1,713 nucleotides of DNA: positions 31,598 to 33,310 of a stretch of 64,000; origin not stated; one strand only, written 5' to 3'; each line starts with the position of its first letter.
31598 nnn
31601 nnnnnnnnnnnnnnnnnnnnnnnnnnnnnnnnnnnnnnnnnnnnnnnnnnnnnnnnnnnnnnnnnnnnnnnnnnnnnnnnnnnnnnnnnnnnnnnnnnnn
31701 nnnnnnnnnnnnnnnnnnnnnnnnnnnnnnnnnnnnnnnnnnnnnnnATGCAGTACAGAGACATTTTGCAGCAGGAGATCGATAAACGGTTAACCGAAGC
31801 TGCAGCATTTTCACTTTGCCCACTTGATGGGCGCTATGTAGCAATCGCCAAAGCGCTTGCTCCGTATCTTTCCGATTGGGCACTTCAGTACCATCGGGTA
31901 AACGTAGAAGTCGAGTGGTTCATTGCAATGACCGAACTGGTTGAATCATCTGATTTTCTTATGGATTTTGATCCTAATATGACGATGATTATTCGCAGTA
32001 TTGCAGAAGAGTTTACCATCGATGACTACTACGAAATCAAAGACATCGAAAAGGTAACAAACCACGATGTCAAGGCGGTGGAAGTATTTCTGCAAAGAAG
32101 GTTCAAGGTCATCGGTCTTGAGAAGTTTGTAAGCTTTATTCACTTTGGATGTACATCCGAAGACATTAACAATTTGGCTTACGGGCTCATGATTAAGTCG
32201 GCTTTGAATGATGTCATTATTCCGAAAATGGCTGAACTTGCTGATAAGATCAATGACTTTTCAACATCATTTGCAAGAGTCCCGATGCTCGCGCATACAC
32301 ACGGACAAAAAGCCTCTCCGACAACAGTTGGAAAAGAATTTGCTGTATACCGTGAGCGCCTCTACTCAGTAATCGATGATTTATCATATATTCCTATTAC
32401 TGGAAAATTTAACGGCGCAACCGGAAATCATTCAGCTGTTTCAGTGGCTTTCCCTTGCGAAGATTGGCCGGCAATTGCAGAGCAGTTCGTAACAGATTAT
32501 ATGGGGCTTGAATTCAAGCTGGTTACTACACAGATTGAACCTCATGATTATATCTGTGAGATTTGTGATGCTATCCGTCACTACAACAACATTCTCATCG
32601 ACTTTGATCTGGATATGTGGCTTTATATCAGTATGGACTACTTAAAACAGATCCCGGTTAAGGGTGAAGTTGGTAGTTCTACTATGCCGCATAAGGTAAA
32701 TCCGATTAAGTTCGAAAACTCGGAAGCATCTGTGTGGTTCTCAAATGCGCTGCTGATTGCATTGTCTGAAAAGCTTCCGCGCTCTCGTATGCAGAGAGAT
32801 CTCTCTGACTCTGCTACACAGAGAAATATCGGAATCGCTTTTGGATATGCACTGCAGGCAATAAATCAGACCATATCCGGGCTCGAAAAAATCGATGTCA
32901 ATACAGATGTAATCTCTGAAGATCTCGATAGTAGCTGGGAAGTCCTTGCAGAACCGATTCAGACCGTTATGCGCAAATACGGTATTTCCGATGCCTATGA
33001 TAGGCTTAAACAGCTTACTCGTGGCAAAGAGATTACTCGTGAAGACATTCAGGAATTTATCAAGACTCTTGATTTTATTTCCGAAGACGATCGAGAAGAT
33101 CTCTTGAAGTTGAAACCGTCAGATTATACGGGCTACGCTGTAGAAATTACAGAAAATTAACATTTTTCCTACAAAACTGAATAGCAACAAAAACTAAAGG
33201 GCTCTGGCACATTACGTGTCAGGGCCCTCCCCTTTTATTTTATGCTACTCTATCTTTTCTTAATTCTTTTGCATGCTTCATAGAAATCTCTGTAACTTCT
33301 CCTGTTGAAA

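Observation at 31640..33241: Foreign-composition E. coli-type purB as an autonomous cassette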

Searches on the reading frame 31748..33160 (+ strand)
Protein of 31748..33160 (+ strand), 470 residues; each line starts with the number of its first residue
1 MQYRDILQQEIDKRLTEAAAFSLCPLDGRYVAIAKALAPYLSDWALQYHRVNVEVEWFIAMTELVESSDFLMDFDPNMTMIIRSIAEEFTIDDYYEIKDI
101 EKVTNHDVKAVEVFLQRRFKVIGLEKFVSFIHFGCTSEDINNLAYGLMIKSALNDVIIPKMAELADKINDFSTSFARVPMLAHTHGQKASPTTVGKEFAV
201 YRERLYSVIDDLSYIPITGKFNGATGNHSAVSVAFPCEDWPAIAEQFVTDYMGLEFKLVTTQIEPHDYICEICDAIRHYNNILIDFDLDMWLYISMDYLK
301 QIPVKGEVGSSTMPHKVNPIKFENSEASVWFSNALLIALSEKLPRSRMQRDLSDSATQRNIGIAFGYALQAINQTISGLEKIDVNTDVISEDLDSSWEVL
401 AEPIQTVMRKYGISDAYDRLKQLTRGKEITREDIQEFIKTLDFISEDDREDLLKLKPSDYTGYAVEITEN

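Call 5: search_protein_families(library=ncbifam, proteins=[window:31748-33157:+])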
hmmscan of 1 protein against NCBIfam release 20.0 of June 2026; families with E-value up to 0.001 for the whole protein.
window:31748-33157:+ (470 aa): 11 families
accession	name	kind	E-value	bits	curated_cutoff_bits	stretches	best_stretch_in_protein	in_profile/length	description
NF006764.0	PRK09285.1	equivalog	2e-179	596.7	446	1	20-469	6-453/456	adenylosuccinate lyase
TIGR00928.1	purB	equivalog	7.9e-103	344.5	326.2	1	26-469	1-433/436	adenylosuccinate lyase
TIGR02426.1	protocat_pcaB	equivalog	4.5e-23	81.7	355.75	1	96-345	59-301/338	3-carboxy-cis,cis-muconate cycloisomerase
NF006500.1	PRK08937.2-4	subfamily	3.9e-17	62.2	626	2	126-203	96-172/448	adenylosuccinate lyase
NF004631.0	PRK05975.1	equivalog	2.3e-14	53.1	371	1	96-323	68-286/352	3-carboxy-cis,cis-muconate cycloisomerase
NF006554.0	PRK09053.1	equivalog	3.7e-14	52.4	595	1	129-464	101-437/453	3-carboxy-cis,cis-muconate cycloisomerase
NF052536.2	CoM_syn_XcbD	exception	3.2e-10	39.3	600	1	81-205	56-174/443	3-sulfopropionylcysteine synthase XcbD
TIGR00979.1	fumC_II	equivalog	6.1e-08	31.9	664.75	1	142-324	142-329/458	class II fumarate hydratase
NF008909.0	PRK12273.1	subfamily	4.1e-06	25.9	510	0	156-212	161-217/474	aspartate ammonia-lyase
NF052556.1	NtrsucLyaStm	equivalog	9.9e-05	21.4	650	1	129-320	110-308/466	nitrosuccinate lyase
TIGR00839.1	aspA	equivalog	0.00074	18.6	681.2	0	146-203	147-203/468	aspartate ammonia-lyase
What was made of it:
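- On Adenylosuccinate lyase, E. coli type (NF006764 / PRK09285): TIGR00928 purB also passes, at 344.5 against 326.2 (call 5).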

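Call 6: search_protein_families(library=pfam, proteins=[window:31748-33157:+])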
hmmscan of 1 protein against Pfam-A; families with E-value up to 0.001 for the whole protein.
window:31748-33157:+ (470 aa): 2 families
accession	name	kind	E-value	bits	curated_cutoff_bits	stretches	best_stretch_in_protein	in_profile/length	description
PF08328.16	ASL_C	-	1.2e-44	151.5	35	1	346-461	1-115/115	Adenylosuccinate lyase C-terminal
PF00206.25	Lyase_1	-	3.7e-42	145.3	27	1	77-324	52-302/312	Lyase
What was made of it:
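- On Adenylosuccinate lyase, E. coli type (NF006764 / PRK09285): PF08328 at residues 346-461, full profile length (E 1.2e-44) (call 6).
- Checked: It scores 596.7 bits on NCBIfam NF006764/PRK09285 (cutoff 446), with Pfam Lyase_1 + ASL_C (calls 5, 6).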

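Call 10: find_homologous_proteins(query=window:31748-33157:+, max_evalue=1e-50)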
Query window:31748-33157:+ (470 aa): 8000 proteins with E <= 1e-50 among 8000 candidates; the best 120 are listed.
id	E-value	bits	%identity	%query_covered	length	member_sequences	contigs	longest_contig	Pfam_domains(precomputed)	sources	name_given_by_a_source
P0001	0.0e+0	1048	99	100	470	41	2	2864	PF08328.17,PF00206.26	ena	-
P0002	1.2e-228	777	72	99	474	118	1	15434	PF08328.17,PF00206.26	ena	-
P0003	1.6e-222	757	71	99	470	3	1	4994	PF08328.17,PF00206.26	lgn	-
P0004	8.7e-214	728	68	100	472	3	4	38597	PF08328.17,PF00206.26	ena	-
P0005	4.2e-179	614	61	96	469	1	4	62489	PF08328.17,PF00206.26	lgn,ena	-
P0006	9.3e-179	613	59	97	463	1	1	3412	PF08328.17,PF00206.26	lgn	-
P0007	4.4e-178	611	60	95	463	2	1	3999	PF08328.17,PF00206.26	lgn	-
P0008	2.5e-177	608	60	98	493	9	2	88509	PF08328.17,PF00206.26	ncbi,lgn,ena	-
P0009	4.6e-177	607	61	96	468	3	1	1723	PF08328.17,PF00206.26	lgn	-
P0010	5.4e-177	607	61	96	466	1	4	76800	PF08328.17,PF00206.26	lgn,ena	-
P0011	9.7e-177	606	60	96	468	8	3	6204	PF08328.17,PF00206.26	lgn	-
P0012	1.1e-176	606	60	96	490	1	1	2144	PF08328.17,PF00206.26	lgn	-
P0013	1.4e-176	606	60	96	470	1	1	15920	PF08328.17,PF00206.26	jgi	-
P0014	2.2e-176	605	58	97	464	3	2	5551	PF08328.17,PF00206.26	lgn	-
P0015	3.8e-176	604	59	96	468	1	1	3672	PF08328.17,PF00206.26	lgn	-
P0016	4.3e-176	604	60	96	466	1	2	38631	PF08328.17,PF00206.26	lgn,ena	-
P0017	4.9e-176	604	60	96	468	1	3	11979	PF08328.17,PF00206.26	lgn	-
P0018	6.1e-176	604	60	96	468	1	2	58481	PF08328.17,PF00206.26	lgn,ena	-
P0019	7.2e-176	603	58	97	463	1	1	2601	PF08328.17,PF00206.26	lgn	-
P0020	7.6e-176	603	59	96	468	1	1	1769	PF08328.17,PF00206.26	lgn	-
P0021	1.1e-175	603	60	96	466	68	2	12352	PF08328.17,PF00206.26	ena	-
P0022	1.1e-175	603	59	96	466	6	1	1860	PF08328.17,PF00206.26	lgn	-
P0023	1.5e-175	602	59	97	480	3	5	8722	PF08328.17,PF00206.26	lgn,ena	-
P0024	2.9e-175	601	60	96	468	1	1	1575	PF08328.17,PF00206.26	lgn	-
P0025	3.2e-175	601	60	96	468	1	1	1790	PF08328.17,PF00206.26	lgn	-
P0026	3.2e-175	601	58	97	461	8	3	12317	PF08328.17,PF00206.26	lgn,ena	-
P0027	4.5e-175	601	59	96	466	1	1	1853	PF08328.17,PF00206.26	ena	-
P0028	4.9e-175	601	60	96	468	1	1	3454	PF08328.17,PF00206.26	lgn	-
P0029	7.4e-175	600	60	97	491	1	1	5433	PF08328.17,PF00206.26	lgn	-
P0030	9.4e-175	600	59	97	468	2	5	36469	PF08328.17,PF00206.26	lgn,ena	-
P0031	1.2e-174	599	58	97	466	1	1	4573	PF08328.17,PF00206.26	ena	-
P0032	1.3e-174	599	60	96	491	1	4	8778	PF08328.17,PF00206.26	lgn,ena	-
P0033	1.3e-174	599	59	96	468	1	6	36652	PF08328.17,PF00206.26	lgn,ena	-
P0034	1.4e-174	599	60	96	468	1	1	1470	PF08328.17,PF00206.26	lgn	-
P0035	1.6e-174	599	59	95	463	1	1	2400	PF08328.17,PF00206.26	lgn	-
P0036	2.1e-174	599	60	96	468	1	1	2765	PF08328.17,PF00206.26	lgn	-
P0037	2.1e-174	599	60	94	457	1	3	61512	PF08328.17,PF00206.26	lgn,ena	-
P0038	2.2e-174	599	60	94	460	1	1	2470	PF08328.17,PF00206.26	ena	-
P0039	2.5e-174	598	58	96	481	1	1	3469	PF08328.17,PF00206.26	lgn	-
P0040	2.6e-174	598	59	96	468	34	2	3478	PF08328.17,PF00206.26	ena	-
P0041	2.8e-174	598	59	96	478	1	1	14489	PF08328.17,PF00206.26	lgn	-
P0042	2.9e-174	598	59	96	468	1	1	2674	PF08328.17,PF00206.26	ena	-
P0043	3.3e-174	598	58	96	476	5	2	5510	PF08328.17,PF00206.26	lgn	-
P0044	3.7e-174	598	60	96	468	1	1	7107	PF08328.17,PF00206.26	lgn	-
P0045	3.7e-174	598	58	98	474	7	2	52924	PF08328.17,PF00206.26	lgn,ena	-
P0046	3.9e-174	598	59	95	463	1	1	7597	PF08328.17,PF00206.26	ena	-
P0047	3.9e-174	598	60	96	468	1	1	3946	PF08328.17,PF00206.26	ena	-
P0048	4.6e-174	597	59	95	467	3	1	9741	PF08328.17,PF00206.26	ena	-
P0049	4.8e-174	597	59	96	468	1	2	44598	PF08328.17,PF00206.26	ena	-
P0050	6.8e-174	597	59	96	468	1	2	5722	PF08328.17,PF00206.26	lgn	-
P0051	7.3e-174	597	60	94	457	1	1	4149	PF08328.17,PF00206.26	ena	-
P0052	7.5e-174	597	59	96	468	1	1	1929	PF08328.17,PF00206.26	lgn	-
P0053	7.7e-174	597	59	96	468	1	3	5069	PF08328.17,PF00206.26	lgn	-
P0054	7.7e-174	597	59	96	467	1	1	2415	PF08328.17,PF00206.26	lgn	-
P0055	8.0e-174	597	59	96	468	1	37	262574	PF08328.17,PF00206.26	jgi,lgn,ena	-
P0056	8.5e-174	597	59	96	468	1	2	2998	PF08328.17,PF00206.26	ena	-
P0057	8.5e-174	597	59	96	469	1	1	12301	PF08328.17,PF00206.26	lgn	-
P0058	9.0e-174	596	61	96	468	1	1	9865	PF08328.17,PF00206.26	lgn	-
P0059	1.0e-173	596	59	96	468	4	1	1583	PF08328.17,PF00206.26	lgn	-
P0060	1.1e-173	596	57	98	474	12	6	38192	PF08328.17,PF00206.26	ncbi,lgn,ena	-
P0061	1.3e-173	596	59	96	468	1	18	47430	PF08328.17,PF00206.26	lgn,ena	-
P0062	1.3e-173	596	60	96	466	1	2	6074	PF08328.17,PF00206.26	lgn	-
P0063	1.4e-173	596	59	96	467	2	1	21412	PF08328.17,PF00206.26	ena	-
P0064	1.4e-173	596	60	96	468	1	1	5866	PF08328.17,PF00206.26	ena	-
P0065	1.4e-173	596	60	96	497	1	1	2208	PF08328.17,PF00206.26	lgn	-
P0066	1.6e-173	596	59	96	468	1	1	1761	PF08328.17,PF00206.26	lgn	-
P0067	1.6e-173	596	59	96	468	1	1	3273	PF08328.17,PF00206.26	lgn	-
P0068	1.7e-173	596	59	96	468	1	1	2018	PF08328.17,PF00206.26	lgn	-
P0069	1.7e-173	596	59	96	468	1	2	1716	PF08328.17,PF00206.26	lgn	-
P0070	1.9e-173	595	59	96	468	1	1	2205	PF08328.17,PF00206.26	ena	-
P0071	1.9e-173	595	59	96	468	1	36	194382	PF08328.17,PF00206.26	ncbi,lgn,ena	-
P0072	1.9e-173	595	59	96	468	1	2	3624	PF08328.17,PF00206.26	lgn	-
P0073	2.2e-173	595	59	97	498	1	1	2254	PF08328.17,PF00206.26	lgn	-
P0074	2.8e-173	595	59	96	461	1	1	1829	PF08328.17,PF00206.26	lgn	-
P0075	3.0e-173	595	59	96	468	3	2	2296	PF08328.17,PF00206.26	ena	-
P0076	3.1e-173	595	58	96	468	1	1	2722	PF08328.17,PF00206.26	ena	-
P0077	3.5e-173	595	59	96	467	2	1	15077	PF08328.17,PF00206.26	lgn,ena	-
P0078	3.5e-173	595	59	96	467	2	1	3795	PF08328.17,PF00206.26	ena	-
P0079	3.5e-173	595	59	96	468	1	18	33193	PF08328.17,PF00206.26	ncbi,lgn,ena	-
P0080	3.5e-173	595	58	97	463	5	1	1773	PF08328.17,PF00206.26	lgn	-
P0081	3.6e-173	595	59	96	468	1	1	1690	PF08328.17,PF00206.26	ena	-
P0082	3.7e-173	594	59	96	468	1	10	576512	PF08328.17,PF00206.26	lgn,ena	-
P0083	4.0e-173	594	59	96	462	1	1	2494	PF08328.17,PF00206.26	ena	-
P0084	4.8e-173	594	59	96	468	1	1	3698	PF08328.17,PF00206.26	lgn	-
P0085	4.9e-173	594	59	96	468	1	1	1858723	PF08328.17,PF00206.26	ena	-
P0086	6.4e-173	594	58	96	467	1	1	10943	PF08328.17,PF00206.26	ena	-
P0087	6.9e-173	594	59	96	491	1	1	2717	PF08328.17,PF00206.26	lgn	-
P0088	7.1e-173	594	59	96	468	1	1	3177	PF08328.17,PF00206.26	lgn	-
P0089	7.3e-173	594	59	96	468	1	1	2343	PF08328.17,PF00206.26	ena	-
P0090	8.5e-173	593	58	96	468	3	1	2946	PF08328.17,PF00206.26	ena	-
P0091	1.0e-172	593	59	96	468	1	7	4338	PF08328.17,PF00206.26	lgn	-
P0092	1.0e-172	593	59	96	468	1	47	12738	PF08328.17,PF00206.26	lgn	-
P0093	1.1e-172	593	59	96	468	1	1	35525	PF08328.17,PF00206.26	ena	-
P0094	1.1e-172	593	59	96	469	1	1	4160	PF08328.17,PF00206.26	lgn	-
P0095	1.2e-172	593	59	96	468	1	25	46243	PF08328.17,PF00206.26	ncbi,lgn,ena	-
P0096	1.2e-172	593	59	96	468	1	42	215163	PF08328.17,PF00206.26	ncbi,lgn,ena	-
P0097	1.3e-172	593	59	96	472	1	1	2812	PF08328.17,PF00206.26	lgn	-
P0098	1.3e-172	593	59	96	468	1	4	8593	PF08328.17,PF00206.26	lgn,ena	-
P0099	1.3e-172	593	58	97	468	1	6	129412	PF08328.17,PF00206.26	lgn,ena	-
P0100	1.4e-172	593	59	96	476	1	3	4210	PF08328.17,PF00206.26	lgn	-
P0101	1.4e-172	593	59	96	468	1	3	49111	PF08328.17,PF00206.26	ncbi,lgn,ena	-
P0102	1.5e-172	592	59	96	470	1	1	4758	PF08328.17,PF00206.26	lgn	-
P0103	1.7e-172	592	59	97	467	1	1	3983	PF08328.17,PF00206.26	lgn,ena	-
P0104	1.8e-172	592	59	96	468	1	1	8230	PF08328.17,PF00206.26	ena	-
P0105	1.9e-172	592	59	96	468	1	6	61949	PF08328.17,PF00206.26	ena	-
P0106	1.9e-172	592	58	96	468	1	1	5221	PF08328.17,PF00206.26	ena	-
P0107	2.0e-172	592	59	96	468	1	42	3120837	PF08328.17,PF00206.26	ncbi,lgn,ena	-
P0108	2.0e-172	592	59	96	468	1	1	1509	PF08328.17,PF00206.26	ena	-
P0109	2.2e-172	592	59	96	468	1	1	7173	PF08328.17,PF00206.26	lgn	-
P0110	2.3e-172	592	58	96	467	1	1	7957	PF08328.17,PF00206.26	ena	-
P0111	2.4e-172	592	59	96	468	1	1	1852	PF08328.17,PF00206.26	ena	-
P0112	2.6e-172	592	59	96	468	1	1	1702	PF08328.17,PF00206.26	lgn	-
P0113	2.7e-172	592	59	96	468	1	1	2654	PF08328.17,PF00206.26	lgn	-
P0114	2.8e-172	592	59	96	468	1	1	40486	PF08328.17,PF00206.26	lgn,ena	-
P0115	2.8e-172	592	59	96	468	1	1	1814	PF08328.17,PF00206.26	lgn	-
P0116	2.9e-172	592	59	96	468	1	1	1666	PF08328.17,PF00206.26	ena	-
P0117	3.1e-172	591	58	98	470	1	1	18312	PF08328.17,PF00206.26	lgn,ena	-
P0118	3.2e-172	591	59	96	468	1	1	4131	PF08328.17,PF00206.26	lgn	-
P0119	3.2e-172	591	60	95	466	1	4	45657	PF08328.17,PF00206.26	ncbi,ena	-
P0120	3.6e-172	591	58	96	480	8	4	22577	PF08328.17,PF00206.26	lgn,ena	-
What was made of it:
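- Closest known: Horizontally acquired gene undergoing amelioration. Different: No donor lineage is visible (call 10).
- Among the 8000 best word-sharing candidates from 5.8 billion proteins, the best hit outside the genus is 61% identical (call 10). No PurB outside the genus exceeds 61% identity among the top-scoring candidates from 5.8 billion proteins (call 10).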

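Call 11: find_related_loci(query=window:31748-33157:+, collection=genome_contigs, flank=10000)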
Query window:31748-33157:+ (470 aa) in genome_contigs; peptide patterns used: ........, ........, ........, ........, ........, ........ (x = any residue, [..] = any of these).
600 stretches matched a pattern (row limit reached: there are more); 600 encode a relative of the query (tblastn E <= 1e-3); the best 80 are kept; 80 distinct loci.
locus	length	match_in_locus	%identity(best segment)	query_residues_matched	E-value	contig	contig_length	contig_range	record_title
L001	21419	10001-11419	57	1-469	4e-177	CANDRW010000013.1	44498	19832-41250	MAG TPA_asm: uncultured Clostridium sp. isolate SRR15214597_bin.43_metawrap_v1.3_MAG genome assembly, contig: NODE.555_l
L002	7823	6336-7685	49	18-469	2e-140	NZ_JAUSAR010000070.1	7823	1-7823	MAG: Aquabacterium sp. isolate E6_maxbin.085_sub E6_k141_16539, whole genome shotgun sequence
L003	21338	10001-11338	49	22-470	6e-140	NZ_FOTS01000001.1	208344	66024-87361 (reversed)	Pelosinus propionicus DSM 13327, whole genome shotgun sequence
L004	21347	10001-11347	49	19-469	6e-139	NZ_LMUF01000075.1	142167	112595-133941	Burkholderia sp. S171 NODE_272_length_142087_cov_9.623013, whole genome shotgun sequence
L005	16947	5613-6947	47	22-468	7e-138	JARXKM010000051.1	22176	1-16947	MAG: Pseudomonadota bacterium isolate bin05 NODE_660_length_22176_cov_17.494010, whole genome shotgun sequence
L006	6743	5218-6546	47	22-466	2e-137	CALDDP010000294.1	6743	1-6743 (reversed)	MAG: uncultured Gammaproteobacteria bacterium isolate N1_Bin_MAXBIN__089_1 genome assembly, contig: c_000003175811, whol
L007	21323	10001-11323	48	27-469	9e-137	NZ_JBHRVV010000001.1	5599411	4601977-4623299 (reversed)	Massilia haematophila strain CCM 7480 tig00000001, whole genome shotgun sequence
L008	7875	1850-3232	48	8-470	1e-136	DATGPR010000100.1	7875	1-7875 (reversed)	MAG TPA_asm: Arenimonas sp. isolate SMAG_U10401 k141_5873737, whole genome shotgun sequence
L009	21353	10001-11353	47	12-464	1e-135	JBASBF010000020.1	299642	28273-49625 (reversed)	MAG: Stenotrophomonas sp. isolate MFD12185_ilm_asm_bin11 k127_3084, whole genome shotgun sequence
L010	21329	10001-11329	47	22-465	1e-135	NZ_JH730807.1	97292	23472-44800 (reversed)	Pseudomonas gingeri NCPPB 3146 = LMG 5327 strain NCPPB 3146 scf_18585_148, whole genome shotgun sequence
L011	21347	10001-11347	48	19-469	5e-135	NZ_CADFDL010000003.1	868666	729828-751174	Burkholderia sp. BCC0397, whole genome shotgun sequence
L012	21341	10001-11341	48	22-470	4e-135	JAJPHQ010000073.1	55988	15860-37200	MAG: Gammaproteobacteria bacterium isolate Centralia_MAG_18 k107_14172072, whole genome shotgun sequence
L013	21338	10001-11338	49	22-469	5e-135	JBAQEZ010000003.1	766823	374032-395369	MAG: Candidatus Moraniibacteriota bacterium isolate MFD12003_ilm_asm_bin65 k127_11199, whole genome shotgun sequence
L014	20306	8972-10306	48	22-468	6e-135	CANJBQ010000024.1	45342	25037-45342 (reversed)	MAG: Burkholderiaceae bacterium isolate RH-23may17-1242 genome assembly, contig: RH-23may17-C5614, whole genome shotgun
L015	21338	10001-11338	48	22-469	1e-134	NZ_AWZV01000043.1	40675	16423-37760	Burkholderia sp. WSM2232 BurW2232DRAFT_scaffold_41.42_C, whole genome shotgun sequence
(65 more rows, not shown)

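Call 13: find_encoding_contigs(protein=P0002, flank=8000, max_places=4)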
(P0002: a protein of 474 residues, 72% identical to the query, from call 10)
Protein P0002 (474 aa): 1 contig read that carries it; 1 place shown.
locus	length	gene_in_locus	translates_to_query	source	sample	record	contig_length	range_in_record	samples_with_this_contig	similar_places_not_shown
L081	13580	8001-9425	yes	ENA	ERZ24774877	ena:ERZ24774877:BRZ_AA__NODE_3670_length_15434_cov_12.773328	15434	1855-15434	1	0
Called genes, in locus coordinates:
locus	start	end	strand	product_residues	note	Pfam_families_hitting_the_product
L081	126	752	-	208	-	PF14681:UPRTase, PF00156:Pribosyltran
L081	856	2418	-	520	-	PF00860:Xan_ur_permease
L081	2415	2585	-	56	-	-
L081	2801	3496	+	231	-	PF04542:Sigma70_r2, PF04545:Sigma70_r4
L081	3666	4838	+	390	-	PF00753:Lactamase_B, PF19583:ODP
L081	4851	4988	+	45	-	PF00301:Rubredoxin, PF21349:RUBY_RBDX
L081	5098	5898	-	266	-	PF06541:ABC_trans_CmpB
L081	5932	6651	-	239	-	-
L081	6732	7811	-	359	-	PF04055:Radical_SAM, PF13353:Fer4_12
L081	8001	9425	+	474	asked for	PF00206:Lyase_1, PF08328:ASL_C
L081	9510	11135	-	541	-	PF02463:SMC_N, PF13476:AAA_23, PF13304:AAA_21 (faint)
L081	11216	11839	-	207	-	PF01725:Ham1p_like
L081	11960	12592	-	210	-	-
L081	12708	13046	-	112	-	PF07883:Cupin_2 (faint)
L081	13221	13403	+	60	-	-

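Call 14: find_encoding_contigs(protein=P0004, flank=8000, max_places=4)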
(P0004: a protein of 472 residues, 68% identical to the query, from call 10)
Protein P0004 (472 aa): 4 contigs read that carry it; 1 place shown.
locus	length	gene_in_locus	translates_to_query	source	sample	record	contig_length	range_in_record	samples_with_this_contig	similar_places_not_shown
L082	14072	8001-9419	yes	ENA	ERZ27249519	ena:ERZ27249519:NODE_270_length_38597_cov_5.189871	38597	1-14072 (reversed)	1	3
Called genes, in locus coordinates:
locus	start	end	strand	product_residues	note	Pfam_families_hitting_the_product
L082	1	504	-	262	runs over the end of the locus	PF17827:PrmC_N, PF02384:N6_Mtase, PF03602:Cons_hypoth95 (weak), PF05175:MTS, PF06325:PrmA, PF07669:Eco57I (weak), PF13847:Methyltransf_31, PF13649:Methyltransf_25, +3 more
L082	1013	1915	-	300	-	PF13353:Fer4_12, PF04055:Radical_SAM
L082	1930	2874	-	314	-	PF04203:Sortase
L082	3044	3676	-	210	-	PF04542:Sigma70_r2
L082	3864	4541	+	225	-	PF00753:Lactamase_B, PF19583:ODP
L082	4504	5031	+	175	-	PF12724:Flavodoxin_5 (weak)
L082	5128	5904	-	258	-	PF06541:ABC_trans_CmpB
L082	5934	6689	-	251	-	-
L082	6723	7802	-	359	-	PF04055:Radical_SAM, PF13353:Fer4_12 (weak)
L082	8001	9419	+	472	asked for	PF00206:Lyase_1, PF08328:ASL_C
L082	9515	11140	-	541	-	PF02463:SMC_N, PF13476:AAA_23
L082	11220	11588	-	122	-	PF01725:Ham1p_like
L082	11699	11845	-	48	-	-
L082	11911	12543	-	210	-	-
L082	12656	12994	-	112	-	-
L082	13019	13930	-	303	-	-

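Call 16: find_encoding_contigs(protein=P0003, flank=8000, max_places=4)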
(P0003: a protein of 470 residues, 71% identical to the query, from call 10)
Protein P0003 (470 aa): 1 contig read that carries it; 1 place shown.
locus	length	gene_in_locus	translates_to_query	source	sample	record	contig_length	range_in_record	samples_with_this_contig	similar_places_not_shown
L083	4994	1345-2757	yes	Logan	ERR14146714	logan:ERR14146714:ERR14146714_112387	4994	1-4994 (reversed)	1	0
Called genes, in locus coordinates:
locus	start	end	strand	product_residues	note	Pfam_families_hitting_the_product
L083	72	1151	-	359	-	PF04055:Radical_SAM, PF13353:Fer4_12 (weak)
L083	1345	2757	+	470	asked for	PF00206:Lyase_1, PF08328:ASL_C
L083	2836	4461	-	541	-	PF02463:SMC_N, PF13476:AAA_23 (faint)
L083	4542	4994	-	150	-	?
